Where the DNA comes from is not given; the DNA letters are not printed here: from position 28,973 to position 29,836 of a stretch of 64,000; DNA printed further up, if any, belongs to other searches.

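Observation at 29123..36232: Eukaryote-type lower mevalonate pathway (MVK, PMK, MDD) plus a type-1 Nudix IPP isomerase in an archaeon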

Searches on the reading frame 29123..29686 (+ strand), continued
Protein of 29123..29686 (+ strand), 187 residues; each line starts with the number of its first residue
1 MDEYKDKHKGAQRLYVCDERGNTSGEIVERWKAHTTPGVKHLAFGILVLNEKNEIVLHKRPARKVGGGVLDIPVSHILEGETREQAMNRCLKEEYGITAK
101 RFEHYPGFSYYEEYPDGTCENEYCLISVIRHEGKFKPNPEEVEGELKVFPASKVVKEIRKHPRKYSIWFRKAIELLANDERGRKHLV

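Call 41: fold_search(model_id=the predicted structure, library=pdb)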
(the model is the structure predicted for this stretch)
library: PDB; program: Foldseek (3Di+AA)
matches with E <= 10: 956; with E <= 0.001: 518
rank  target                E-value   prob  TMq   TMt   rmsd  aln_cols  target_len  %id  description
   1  1hx3_A                2.1e-12  1.00  0.73  0.77   3.8       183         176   26  CRYSTAL STRUCTURE OF E.COLI ISOPENTENYL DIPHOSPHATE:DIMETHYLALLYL DIPHOSPHATE ISOMERASE (released 2001-07-11)
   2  1nfs_A                2.2e-12  1.00  0.78  0.82   2.7       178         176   27  STRUCTURE AND MECHANISM OF ACTION OF ISOPENTENYLPYROPHOSPHATE-DIMETHYLALLYLPYROPHOSPHATE ISOMERASE: COMPLEX WITH NIPP (released 2003-06-24)
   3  1x83_B                3.5e-12  1.00  0.79  0.82   2.5       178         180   26  Y104F IPP isomerase reacted with (S)-bromohydrine of IPP (released 2005-01-25)
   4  1x83_A                4.2e-12  1.00  0.78  0.83   2.6       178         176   26  Y104F IPP isomerase reacted with (S)-bromohydrine of IPP (released 2005-01-25)
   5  1hx3_B                5.4e-12  1.00  0.73  0.76   4.0       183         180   26  CRYSTAL STRUCTURE OF E.COLI ISOPENTENYL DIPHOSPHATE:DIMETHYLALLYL DIPHOSPHATE ISOMERASE (released 2001-07-11)
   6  1i9a_A                1.3e-11  1.00  0.72  0.76   4.1       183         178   26  STRUCTURAL STUDIES OF CHOLESTEROL BIOSYNTHESIS: MEVALONATE 5-DIPHOSPHATE DECARBOXYLASE AND ISOPENTENYL DIPHOSPHATE ISO (released 2001-03-28)
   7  1nfs_B                2.0e-11  1.00  0.74  0.77   3.6       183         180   26  STRUCTURE AND MECHANISM OF ACTION OF ISOPENTENYLPYROPHOSPHATE-DIMETHYLALLYLPYROPHOSPHATE ISOMERASE: COMPLEX WITH NIPP (released 2003-06-24)
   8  2i6k_A                1.9e-10  1.00  0.78  0.66   3.3       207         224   20  Crystal structure of human type I IPP isomerase complexed with a substrate analog (released 2007-06-05)
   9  2ick                  2.6e-10  1.00  0.77  0.66   3.3       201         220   20  Human isopentenyl diphophate isomerase complexed with substrate analog (released 2007-03-20)
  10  2i6k_B                3.3e-10  1.00  0.78  0.67   3.5       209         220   20  Crystal structure of human type I IPP isomerase complexed with a substrate analog (released 2007-06-05)
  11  2fkb_C                3.7e-10  1.00  0.72  0.80   3.6       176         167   18  Crystal structure of a putative enzyme (possible Nudix hydrolase) from Escherichia Coli K12 (released 2006-02-21)
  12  3hyq                  6.9e-10  1.00  0.65  0.78   3.0       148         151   30  Crystal Structure of Isopentenyl-Diphosphate delta-Isomerase from Salmonella entericase (released 2009-06-30)
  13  2pny                  7.8e-10  1.00  0.79  0.64   3.0       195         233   20  Structure of Human Isopentenyl-diphosphate Delta-isomerase 2 (released 2007-05-29)
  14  2icj                  8.9e-10  1.00  0.78  0.67   3.3       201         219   21  The crystal structure of human isopentenyl diphophate isomerase (released 2007-03-20)
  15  2fkb_A                9.4e-10  1.00  0.72  0.82   2.8       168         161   18  Crystal structure of a putative enzyme (possible Nudix hydrolase) from Escherichia Coli K12 (released 2006-02-21)
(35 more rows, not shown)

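Call 47: list_cluster_members(proteins=[P0188, P0193, P0198, P0204, P0212, P0218, P0219, P0229, P0258, P0216])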
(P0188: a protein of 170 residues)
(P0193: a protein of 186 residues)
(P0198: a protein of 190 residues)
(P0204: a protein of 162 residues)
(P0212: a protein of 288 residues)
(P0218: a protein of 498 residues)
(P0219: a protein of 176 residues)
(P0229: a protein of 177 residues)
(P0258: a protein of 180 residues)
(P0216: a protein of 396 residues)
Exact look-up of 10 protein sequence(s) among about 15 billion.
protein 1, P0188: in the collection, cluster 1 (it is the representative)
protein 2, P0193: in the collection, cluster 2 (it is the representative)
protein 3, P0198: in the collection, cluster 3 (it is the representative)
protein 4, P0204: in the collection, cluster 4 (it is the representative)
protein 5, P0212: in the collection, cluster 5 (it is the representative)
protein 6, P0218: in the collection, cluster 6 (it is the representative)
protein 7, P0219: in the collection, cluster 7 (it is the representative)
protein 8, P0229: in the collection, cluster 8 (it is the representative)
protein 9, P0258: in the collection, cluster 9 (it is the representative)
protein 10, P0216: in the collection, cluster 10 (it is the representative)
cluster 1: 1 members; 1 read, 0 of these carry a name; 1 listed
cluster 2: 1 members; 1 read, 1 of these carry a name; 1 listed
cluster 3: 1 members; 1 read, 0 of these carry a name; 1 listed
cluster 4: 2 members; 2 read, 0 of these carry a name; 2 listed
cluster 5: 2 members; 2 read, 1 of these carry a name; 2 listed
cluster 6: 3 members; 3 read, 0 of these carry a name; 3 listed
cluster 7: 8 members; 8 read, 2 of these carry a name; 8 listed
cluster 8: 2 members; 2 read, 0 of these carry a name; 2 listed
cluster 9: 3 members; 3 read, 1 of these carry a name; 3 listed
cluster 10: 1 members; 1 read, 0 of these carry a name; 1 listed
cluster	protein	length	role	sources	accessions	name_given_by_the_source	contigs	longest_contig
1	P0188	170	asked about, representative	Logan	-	-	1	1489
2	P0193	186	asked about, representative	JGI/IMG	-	isopentenyl-diphosphate delta-isomerase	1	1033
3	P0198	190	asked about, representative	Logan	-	-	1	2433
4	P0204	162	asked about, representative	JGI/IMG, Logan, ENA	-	-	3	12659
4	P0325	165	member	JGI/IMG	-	-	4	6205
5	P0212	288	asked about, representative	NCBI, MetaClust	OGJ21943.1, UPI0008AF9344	hypothetical protein A3K73_04840, partial [Candidatus Pacearchaeota archaeon RBG_13_36_9] | status=active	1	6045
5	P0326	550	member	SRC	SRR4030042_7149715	-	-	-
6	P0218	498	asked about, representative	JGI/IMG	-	-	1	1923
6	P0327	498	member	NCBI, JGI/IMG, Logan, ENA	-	-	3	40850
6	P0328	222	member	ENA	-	-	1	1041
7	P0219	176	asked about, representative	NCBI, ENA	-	-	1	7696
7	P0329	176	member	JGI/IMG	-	isopentenyl-diphosphate delta-isomerase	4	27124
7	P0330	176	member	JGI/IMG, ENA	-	isopentenyl-diphosphate delta-isomerase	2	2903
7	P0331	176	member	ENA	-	-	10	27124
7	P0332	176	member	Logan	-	-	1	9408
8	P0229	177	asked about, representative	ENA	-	-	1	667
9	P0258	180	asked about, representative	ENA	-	-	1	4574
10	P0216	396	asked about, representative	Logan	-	-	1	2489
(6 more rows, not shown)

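Call 59: list_cluster_members(proteins=[P0190, P0194, P0196, P0199, P0207, P0214, P0217, P0222, P0223, P0254])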
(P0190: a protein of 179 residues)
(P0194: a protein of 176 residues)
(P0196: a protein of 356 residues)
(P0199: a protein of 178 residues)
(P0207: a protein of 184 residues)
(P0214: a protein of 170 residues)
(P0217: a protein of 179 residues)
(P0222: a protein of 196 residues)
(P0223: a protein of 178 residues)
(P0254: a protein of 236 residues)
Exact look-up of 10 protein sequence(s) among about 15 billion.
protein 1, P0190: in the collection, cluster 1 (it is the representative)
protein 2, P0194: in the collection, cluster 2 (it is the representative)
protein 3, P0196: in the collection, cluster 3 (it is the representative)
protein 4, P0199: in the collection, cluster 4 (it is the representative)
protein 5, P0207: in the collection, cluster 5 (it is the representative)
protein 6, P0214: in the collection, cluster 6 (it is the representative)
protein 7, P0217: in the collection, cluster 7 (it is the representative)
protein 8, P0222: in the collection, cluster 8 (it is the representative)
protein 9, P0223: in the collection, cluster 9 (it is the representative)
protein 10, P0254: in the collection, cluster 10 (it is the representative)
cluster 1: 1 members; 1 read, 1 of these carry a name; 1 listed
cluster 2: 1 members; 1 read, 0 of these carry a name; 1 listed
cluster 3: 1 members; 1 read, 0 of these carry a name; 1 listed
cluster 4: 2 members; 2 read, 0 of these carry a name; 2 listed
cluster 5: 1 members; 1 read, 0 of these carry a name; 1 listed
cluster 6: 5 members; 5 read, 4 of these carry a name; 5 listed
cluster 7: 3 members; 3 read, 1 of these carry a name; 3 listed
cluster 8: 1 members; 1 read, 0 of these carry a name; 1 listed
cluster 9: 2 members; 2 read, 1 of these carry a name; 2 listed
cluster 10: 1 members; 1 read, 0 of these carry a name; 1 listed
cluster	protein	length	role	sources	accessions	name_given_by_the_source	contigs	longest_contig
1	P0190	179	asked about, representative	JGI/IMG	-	isopentenyldiphosphate isomerase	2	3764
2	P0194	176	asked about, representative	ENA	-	-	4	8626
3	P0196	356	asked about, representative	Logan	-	-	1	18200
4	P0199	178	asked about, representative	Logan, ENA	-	-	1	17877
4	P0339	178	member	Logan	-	-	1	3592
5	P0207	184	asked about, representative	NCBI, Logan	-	-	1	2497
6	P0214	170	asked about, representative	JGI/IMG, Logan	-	isopentenyl-diphosphate delta-isomerase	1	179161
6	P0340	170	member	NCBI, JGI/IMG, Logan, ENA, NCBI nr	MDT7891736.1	MAG: NUDIX domain-containing protein [Thermoproteota archaeon] | isopentenyl-diphosphate delta-isomerase | NUDIX domain-containing protein [Thermoproteota archaeon]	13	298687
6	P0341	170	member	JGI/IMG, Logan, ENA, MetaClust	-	\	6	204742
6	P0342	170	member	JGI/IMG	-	isopentenyl-diphosphate delta-isomerase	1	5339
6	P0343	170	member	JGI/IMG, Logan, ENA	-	-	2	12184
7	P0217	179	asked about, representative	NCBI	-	-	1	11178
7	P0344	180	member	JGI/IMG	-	isopentenyl-diphosphate delta-isomerase type 1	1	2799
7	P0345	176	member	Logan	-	-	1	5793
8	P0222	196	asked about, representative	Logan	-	-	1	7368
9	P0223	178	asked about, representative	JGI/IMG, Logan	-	isopentenyl-diphosphate delta-isomerase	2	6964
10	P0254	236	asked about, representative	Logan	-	-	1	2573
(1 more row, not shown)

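Call 60: find_encoding_contigs(protein=P0340, flank=8000, max_places=3)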
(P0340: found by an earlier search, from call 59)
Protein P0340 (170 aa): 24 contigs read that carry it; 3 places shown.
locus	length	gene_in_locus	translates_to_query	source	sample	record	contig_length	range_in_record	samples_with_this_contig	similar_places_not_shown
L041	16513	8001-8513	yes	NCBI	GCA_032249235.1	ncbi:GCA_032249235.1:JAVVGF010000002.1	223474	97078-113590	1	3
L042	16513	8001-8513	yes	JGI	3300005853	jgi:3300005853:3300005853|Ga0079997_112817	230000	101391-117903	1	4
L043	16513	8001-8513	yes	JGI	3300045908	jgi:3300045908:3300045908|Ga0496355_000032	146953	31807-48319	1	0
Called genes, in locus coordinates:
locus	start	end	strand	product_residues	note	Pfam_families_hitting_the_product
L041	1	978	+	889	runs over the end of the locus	PF01326:PPDK_N, PF00391:PEP-utilizers, PF02896:PEP-utilizers_C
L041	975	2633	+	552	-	PF04675:DNA_ligase_A_N, PF01068:DNA_ligase_A_M, PF04679:DNA_ligase_A_C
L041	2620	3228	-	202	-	PF04252:SFM1-like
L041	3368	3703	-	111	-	-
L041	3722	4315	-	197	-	PF04250:DUF429 (faint)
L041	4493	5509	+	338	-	-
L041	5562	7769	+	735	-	PF00009:GTP_EFTU, PF22042:EF-G_D2, PF03144:GTP_EFTU_D2, PF14492:EFG_III, PF03764:EFG_IV, PF00679:EFG_C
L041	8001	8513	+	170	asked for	PF00293:NUDIX, PF14815:NUDIX_4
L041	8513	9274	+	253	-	PF00106:adh_short, PF08659:KR, PF13561:adh_short_C2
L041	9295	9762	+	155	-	PF00293:NUDIX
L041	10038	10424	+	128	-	PF01201:Ribosomal_S8e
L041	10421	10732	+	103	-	PF01922:SRP19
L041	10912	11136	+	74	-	PF04410:Gar1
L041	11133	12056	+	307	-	PF08271:Zn_Ribbon_TF, PF00134:Cyclin_N (faint), PF00382:TFIIB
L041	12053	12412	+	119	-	-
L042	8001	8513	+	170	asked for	PF00293:NUDIX, PF14815:NUDIX_4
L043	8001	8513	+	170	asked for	PF00293:NUDIX, PF14815:NUDIX_4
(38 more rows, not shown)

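Call 75: find_homologous_proteins(query=L031:6940-7971:-, max_evalue=1e-10)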
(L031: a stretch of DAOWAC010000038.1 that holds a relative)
Query L031:6940-7971:- (343 aa): 4726 proteins with E <= 1e-10 among 8000 candidates; the best 120 are listed.
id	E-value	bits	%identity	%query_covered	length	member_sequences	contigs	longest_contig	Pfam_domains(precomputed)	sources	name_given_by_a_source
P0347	2.4e-214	729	100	100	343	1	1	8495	PF01070.25,PF00478.32,PF01645.24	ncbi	-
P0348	4.8e-188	642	87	100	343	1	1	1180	PF01070.25,PF00478.32,PF01645.24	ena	-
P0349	2.9e-181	620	83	99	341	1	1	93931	PF01070.25,PF00478.32,PF01645.24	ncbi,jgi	-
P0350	8.7e-174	595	79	99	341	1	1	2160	PF01070.25,PF00478.32,PF01645.24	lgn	-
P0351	1.5e-173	595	81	99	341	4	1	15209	PF01070.25,PF00478.32,PF01645.24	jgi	-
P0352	6.6e-170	583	78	99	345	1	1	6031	PF01070.25,PF00478.32,PF01645.24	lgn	-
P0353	1.1e-166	572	78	98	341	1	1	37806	PF01070.25,PF00478.32,PF01645.24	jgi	-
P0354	7.3e-166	569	76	98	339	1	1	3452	PF01070.25,PF00478.32,PF01645.24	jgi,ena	-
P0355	1.5e-164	565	75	99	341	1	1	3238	PF01070.25,PF00478.32,PF01645.24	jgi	-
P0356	8.0e-164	563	77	97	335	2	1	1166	PF01070.25,PF01645.24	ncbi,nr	ncbi:MAG: type 2 isopentenyl-diphosphate Delta-isomerase, partial [Candidatus Diapherotrites archaeo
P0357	1.2e-163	562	74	100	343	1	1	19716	PF01070.25,PF00478.32,PF01645.24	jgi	jgi:isopentenyl-diphosphate delta-isomerase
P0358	1.2e-163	562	75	99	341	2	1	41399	PF01070.25,PF00478.32,PF01645.24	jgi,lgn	jgi:isopentenyl-diphosphate delta-isomerase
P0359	1.9e-162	558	74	100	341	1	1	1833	PF01070.25,PF01645.24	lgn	-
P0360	1.3e-159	549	79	91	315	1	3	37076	PF01070.25,PF00478.32,PF01645.24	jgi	-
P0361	4.7e-159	547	75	98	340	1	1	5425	PF01070.25,PF01645.24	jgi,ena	-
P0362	1.6e-157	542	73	99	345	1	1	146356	PF01070.25,PF00478.32,PF01645.24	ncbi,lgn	-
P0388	2.4e-130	453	63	97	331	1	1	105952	PF01070.25,PF01645.24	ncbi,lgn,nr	ncbi:MAG: type 2 isopentenyl-diphosphate Delta-isomerase [Candidatus Diapherotrites archaeon]|nr:typ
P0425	1.1e-122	427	60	95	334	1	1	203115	PF01070.25,PF01645.24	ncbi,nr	ncbi:MAG: type 2 isopentenyl-diphosphate Delta-isomerase [Candidatus Diapherotrites archaeon]|nr:typ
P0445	4.9e-118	412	57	97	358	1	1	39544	PF01070.25,PF00478.32,PF01645.24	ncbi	ncbi:MAG: type 2 isopentenyl-diphosphate Delta-isomerase [Candidatus Micrarchaeota archaeon]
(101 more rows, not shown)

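Call 76: find_encoding_contigs(protein=P0445, flank=10000, max_places=2)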
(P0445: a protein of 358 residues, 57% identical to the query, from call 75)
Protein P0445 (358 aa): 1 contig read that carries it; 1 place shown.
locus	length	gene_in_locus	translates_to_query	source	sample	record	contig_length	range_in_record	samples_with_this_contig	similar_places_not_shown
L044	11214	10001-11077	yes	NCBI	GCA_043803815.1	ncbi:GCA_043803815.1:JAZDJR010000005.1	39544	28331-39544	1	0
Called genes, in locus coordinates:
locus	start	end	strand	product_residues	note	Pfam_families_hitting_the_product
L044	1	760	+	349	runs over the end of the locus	PF01154:HMG_CoA_synt_N (weak), PF08541:ACP_syn_III_C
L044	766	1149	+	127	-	-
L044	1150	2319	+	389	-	PF00108:Thiolase_N, PF02803:Thiolase_C, PF22691:Thiolase_C_1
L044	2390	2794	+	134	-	PF12172:zf-ChsH2 (faint), PF01796:OB_ChsH2_C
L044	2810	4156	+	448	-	PF08241:Methyltransf_11 (weak), PF08242:Methyltransf_12, PF13649:Methyltransf_25 (weak), PF13847:Methyltransf_31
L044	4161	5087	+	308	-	PF22700:MVD-like_N (faint), PF00288:GHMP_kinases_N, PF08544:GHMP_kinases_C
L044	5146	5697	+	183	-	PF02441:Flavoprotein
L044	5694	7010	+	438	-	PF20695:UbiD_N, PF01977:UbiD, PF20696:UbiD_C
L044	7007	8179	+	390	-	PF04412:AcnX, PF28403:AcnX_2nd, PF28406:AcnX_3rd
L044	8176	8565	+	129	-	PF01989:AcnX_swivel_put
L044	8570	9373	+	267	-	PF00696:AA_kinase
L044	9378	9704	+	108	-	PF00293:NUDIX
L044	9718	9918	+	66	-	-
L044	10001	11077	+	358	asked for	PF00478:IMPDH (faint), PF01070:FMN_dh, PF01645:Glu_synthase (weak)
